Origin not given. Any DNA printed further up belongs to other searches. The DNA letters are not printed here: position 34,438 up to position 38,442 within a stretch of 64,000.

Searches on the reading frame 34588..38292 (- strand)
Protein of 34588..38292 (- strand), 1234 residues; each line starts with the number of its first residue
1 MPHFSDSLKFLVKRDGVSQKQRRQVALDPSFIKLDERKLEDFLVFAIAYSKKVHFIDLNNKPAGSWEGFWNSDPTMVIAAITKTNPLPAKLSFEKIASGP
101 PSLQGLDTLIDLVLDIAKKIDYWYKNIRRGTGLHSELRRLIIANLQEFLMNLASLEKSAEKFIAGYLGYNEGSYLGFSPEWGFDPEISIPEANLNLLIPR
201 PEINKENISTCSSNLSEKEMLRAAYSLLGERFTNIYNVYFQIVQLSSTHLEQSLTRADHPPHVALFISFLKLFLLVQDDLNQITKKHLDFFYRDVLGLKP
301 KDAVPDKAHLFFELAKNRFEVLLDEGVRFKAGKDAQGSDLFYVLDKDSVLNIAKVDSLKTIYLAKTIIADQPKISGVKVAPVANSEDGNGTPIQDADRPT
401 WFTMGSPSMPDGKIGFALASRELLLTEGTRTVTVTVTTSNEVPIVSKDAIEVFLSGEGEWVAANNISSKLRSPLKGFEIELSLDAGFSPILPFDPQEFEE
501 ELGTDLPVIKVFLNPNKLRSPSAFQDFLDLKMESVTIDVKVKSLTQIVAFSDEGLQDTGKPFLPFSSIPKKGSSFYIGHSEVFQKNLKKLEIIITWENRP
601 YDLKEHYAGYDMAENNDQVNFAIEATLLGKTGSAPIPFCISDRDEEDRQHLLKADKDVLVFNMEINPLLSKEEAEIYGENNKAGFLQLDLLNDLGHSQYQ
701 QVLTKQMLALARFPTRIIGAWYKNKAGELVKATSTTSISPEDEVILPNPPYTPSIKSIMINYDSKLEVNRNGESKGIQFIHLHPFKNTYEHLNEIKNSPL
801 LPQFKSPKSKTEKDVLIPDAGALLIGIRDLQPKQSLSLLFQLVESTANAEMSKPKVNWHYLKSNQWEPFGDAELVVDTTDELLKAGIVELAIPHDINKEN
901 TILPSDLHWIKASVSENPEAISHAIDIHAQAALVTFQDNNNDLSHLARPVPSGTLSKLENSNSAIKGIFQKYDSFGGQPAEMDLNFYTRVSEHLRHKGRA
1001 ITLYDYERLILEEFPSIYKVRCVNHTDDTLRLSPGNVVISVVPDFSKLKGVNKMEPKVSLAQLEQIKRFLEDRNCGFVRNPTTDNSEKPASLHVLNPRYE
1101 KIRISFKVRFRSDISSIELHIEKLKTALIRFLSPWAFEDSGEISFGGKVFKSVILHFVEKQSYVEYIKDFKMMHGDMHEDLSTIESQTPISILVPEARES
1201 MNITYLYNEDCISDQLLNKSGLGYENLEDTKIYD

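Call 6: search_protein_families(library=pfam, proteins=[window:34588-38292:-], max_evalue=0.01)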
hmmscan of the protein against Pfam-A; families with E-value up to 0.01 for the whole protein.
window:34588-38292:- (1234 aa): 0 families

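Call 13: search_solved_structures(query=window:34588-38292:-, max_evalue=0.01)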
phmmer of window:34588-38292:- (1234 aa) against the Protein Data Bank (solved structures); distinct sequences matched with E-value up to 0.01: 6.
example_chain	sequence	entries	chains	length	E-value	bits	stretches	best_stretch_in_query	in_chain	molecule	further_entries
7b5h_AH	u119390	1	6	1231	6.2e-188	630.3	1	11-1232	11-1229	All3317 protein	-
7aeb_G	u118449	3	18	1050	8.2e-133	447.7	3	739-1174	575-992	Baseplate_J domain-containing protein | Baseplate protein J-like domain-containing protein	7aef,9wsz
9rce_A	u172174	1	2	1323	1e-59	205.7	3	728-1138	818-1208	Baseplate protein J-like domain-containing protein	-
9qgl_A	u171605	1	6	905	1.5e-34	122.3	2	821-1171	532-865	Photorhabdus luminescens subsp. laumondii TTO1 complete genome segment 6/17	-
6j0n_J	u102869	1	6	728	7.3e-33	116.7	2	819-1203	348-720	Pvc11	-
6rao_I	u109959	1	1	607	6.3e-25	90.4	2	852-1180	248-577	Afp11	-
